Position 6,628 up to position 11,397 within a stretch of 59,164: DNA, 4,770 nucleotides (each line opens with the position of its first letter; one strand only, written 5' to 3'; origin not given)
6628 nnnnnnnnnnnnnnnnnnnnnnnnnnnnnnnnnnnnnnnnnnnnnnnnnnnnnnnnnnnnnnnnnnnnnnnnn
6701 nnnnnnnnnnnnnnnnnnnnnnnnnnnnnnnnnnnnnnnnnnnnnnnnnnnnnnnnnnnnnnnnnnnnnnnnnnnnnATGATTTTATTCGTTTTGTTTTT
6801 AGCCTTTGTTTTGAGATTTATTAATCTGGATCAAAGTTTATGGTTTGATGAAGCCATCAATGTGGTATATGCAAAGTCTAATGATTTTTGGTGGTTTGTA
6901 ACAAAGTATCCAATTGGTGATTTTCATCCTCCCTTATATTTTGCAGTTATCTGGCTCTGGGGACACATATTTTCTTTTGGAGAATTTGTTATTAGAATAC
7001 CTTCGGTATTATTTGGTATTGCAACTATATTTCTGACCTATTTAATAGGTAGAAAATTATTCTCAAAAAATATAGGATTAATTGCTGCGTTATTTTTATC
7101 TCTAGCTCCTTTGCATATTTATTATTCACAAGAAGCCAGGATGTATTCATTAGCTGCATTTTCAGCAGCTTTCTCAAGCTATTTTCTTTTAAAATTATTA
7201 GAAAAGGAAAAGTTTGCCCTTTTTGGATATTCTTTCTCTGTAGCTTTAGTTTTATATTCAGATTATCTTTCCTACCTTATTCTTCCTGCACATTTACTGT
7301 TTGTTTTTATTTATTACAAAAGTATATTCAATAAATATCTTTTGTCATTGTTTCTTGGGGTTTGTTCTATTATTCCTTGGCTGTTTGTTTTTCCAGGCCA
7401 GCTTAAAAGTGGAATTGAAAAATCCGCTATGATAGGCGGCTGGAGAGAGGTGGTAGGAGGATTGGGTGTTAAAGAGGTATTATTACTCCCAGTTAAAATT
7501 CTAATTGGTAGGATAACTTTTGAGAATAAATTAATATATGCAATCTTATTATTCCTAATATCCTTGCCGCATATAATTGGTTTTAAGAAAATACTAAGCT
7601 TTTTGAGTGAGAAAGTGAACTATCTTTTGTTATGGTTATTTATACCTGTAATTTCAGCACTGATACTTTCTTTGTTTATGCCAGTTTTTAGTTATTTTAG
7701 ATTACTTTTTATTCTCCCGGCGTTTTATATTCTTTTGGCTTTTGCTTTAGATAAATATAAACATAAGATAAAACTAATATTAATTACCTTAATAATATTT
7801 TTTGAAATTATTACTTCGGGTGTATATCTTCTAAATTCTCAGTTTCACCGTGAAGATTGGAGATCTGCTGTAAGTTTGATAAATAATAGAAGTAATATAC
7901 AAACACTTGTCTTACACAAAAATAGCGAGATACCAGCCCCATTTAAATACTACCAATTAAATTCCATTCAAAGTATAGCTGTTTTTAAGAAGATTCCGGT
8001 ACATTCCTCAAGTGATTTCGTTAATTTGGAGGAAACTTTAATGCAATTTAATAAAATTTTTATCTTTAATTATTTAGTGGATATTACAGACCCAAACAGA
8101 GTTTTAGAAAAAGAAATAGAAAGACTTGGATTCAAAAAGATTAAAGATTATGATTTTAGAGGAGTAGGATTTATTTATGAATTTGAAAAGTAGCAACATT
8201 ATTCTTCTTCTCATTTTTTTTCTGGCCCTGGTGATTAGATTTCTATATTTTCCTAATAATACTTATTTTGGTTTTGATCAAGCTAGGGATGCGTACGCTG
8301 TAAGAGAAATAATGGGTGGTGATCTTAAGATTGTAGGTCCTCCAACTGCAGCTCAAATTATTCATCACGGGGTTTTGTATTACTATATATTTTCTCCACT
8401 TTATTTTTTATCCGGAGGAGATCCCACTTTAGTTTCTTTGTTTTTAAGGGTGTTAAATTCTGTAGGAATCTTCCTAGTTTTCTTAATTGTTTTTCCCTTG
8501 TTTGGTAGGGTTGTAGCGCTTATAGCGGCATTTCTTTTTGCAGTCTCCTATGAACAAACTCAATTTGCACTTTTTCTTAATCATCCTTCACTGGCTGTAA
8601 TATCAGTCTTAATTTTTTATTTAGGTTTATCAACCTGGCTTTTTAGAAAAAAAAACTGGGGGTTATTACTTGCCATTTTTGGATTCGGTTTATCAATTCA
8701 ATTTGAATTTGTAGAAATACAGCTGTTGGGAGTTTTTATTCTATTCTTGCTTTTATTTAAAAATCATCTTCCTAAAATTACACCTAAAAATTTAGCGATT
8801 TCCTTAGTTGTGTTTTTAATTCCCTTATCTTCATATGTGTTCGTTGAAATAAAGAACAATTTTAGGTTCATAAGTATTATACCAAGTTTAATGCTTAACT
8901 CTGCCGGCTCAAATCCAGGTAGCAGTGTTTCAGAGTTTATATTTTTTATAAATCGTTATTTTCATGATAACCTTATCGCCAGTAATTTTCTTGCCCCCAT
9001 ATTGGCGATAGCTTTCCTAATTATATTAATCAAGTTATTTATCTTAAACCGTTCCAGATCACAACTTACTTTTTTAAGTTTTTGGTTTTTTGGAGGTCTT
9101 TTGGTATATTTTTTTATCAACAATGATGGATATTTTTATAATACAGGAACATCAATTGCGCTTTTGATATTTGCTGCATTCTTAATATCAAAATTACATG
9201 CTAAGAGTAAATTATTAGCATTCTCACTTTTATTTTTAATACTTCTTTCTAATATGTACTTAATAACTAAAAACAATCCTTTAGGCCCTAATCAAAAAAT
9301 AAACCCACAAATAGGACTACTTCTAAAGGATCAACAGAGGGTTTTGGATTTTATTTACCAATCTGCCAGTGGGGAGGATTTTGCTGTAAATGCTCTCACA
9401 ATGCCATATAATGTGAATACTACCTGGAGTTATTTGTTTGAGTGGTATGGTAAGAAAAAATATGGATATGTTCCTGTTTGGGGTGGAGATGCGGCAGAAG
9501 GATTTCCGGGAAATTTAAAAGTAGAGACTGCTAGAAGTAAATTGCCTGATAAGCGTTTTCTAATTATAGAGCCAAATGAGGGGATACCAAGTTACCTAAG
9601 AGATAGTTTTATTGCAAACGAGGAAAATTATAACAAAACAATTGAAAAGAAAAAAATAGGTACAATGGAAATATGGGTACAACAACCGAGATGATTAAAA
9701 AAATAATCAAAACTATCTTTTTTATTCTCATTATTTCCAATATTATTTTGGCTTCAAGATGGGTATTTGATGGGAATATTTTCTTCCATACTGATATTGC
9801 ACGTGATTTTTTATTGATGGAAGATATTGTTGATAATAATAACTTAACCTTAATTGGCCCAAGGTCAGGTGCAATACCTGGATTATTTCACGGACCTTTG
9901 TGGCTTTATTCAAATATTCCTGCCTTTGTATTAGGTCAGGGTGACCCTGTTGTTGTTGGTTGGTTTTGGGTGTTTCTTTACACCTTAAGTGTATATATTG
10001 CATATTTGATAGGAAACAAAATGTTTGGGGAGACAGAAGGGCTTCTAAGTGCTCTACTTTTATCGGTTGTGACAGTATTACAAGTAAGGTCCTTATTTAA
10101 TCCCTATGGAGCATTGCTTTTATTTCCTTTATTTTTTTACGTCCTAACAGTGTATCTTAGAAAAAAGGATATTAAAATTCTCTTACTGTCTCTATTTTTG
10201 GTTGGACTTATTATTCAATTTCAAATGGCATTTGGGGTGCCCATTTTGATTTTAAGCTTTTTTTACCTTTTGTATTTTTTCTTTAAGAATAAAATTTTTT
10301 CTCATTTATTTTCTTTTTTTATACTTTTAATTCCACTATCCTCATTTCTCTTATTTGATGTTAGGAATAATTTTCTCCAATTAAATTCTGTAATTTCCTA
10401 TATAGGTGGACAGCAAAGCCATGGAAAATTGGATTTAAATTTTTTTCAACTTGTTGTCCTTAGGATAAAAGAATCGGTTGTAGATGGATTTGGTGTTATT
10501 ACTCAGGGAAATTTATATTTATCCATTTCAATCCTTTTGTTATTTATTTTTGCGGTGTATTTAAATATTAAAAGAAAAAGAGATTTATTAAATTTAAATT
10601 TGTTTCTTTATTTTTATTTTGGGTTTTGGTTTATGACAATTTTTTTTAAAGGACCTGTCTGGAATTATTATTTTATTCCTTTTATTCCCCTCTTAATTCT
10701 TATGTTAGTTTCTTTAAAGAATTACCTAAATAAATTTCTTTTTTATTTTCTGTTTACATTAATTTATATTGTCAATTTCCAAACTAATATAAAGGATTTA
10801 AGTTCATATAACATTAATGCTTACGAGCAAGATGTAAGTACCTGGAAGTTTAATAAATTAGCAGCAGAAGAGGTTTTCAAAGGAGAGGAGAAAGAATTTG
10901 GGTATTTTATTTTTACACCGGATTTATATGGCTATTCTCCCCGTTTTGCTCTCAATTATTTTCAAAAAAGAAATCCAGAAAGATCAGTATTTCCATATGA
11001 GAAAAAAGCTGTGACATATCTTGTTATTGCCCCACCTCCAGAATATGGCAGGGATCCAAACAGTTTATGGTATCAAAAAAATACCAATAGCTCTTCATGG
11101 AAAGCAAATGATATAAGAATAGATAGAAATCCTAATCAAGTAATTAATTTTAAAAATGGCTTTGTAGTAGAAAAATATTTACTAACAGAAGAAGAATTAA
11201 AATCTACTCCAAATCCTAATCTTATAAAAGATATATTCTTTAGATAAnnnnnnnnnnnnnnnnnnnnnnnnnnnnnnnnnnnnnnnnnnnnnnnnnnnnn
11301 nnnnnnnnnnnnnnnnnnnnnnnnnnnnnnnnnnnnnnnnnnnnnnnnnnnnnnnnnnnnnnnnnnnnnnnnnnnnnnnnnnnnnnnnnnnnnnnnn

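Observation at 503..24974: Exceptionally GT-C-rich glycosylation megalocus: a possibly undescribed extracytoplasmic glycan-assembly or protein-glycosylation system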

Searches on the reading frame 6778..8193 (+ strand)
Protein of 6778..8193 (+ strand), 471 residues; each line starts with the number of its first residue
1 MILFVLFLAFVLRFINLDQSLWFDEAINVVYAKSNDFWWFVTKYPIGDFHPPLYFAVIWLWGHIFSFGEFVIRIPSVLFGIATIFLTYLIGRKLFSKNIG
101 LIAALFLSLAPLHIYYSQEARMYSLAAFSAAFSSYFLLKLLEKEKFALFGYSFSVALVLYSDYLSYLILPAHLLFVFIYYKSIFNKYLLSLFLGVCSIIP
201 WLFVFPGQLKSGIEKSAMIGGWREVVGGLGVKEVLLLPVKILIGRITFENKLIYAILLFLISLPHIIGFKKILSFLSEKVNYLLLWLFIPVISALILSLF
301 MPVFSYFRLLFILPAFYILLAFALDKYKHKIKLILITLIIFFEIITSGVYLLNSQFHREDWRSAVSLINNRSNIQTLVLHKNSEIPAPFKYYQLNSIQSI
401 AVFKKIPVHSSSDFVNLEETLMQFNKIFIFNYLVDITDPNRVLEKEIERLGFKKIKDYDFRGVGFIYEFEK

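Call 4: search_protein_families(library=pfam, proteins=[window:6778-8193:+], max_evalue=0.01)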
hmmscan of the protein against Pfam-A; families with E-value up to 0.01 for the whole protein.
window:6778-8193:+ (471 aa): 1 family
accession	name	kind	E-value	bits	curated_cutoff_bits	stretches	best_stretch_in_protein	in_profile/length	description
PF13231.12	PMT_2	-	4.9e-17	63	26.1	1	50-199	2-152/160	Dolichyl-phosphate-mannose-protein mannosyltransferase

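Call 9: search_protein_families(library=ncbifam, proteins=[window:6778-8193:+], max_evalue=1)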
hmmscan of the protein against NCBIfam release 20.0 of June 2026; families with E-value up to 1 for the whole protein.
window:6778-8193:+ (471 aa): 3 families
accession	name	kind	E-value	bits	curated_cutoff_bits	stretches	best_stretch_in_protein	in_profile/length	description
TIGR03663.1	TIGR03663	subfamily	4e-10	39.3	126.25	1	2-173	4-174/435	flippase activity-associated protein Agl23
NF052499.1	MnslTaseMT1671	equivalog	5.4e-08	31.7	900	1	18-361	46-385/523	mannosyltransferase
TIGR04154.1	archaeo_STT3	subfamily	3.4e-05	22.4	450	1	42-116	59-142/831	oligosaccharyl transferase, archaeosortase A system-associated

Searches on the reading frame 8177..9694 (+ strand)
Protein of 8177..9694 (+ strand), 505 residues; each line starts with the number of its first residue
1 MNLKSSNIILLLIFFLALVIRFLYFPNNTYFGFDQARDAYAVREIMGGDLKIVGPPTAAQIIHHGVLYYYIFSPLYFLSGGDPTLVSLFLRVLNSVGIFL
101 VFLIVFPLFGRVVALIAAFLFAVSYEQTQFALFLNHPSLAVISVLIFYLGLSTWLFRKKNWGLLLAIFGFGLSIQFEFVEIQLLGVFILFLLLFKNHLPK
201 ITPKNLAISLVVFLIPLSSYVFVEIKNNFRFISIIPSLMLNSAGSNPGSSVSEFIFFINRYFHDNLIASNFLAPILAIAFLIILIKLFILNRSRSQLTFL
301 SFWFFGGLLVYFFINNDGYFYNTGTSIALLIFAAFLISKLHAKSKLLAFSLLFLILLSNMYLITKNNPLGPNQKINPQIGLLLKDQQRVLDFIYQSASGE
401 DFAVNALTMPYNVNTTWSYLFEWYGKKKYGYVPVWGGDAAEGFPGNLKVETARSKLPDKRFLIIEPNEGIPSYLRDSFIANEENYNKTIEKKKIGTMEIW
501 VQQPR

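Call 4: search_protein_families(library=pfam, proteins=[window:8177-9694:+], max_evalue=0.01)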
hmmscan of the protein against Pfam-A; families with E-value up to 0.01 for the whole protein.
window:8177-9694:+ (505 aa): 1 family
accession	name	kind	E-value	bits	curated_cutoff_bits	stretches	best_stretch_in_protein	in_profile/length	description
PF13231.12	PMT_2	-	3.7e-06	27.7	26.1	1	64-213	2-154/160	Dolichyl-phosphate-mannose-protein mannosyltransferase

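Call 9: search_protein_families(library=ncbifam, proteins=[window:8177-9694:+], max_evalue=1)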
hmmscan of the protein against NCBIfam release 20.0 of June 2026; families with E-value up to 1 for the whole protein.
window:8177-9694:+ (505 aa): 1 family
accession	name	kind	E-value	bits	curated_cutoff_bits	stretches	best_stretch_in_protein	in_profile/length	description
TIGR03663.1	TIGR03663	subfamily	0.00049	19.2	126.25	1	9-424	3-426/435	flippase activity-associated protein Agl23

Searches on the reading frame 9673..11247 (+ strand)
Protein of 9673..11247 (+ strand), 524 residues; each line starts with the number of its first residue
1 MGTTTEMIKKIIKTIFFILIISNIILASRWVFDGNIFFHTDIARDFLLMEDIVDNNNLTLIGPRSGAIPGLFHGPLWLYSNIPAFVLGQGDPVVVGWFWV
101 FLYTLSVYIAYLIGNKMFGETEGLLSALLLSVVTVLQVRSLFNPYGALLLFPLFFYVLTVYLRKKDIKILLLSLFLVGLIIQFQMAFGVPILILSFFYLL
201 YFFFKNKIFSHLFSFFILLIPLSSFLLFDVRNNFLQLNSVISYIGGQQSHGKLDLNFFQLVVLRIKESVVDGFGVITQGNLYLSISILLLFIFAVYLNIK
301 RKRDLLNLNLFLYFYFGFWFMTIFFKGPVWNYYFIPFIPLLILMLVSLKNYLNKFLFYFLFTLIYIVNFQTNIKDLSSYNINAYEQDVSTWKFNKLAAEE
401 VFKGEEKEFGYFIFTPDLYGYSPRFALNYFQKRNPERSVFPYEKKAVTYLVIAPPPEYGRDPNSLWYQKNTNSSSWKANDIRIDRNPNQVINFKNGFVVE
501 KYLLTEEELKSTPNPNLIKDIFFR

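Call 4: search_protein_families(library=pfam, proteins=[window:9673-11247:+], max_evalue=0.01)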
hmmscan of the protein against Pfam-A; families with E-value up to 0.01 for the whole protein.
window:9673-11247:+ (524 aa): 1 family
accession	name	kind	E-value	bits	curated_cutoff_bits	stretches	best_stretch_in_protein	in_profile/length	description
PF13231.12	PMT_2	-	1.8e-05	25.4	26.1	1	93-221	22-153/160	Dolichyl-phosphate-mannose-protein mannosyltransferase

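Call 9: search_protein_families(library=ncbifam, proteins=[window:9673-11247:+], max_evalue=1)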
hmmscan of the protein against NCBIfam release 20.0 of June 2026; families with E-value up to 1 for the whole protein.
window:9673-11247:+ (524 aa): 1 family
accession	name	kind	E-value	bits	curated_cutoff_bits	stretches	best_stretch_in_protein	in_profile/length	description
TIGR04154.1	archaeo_STT3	subfamily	0.01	14.2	450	1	94-141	97-145/831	oligosaccharyl transferase, archaeosortase A system-associated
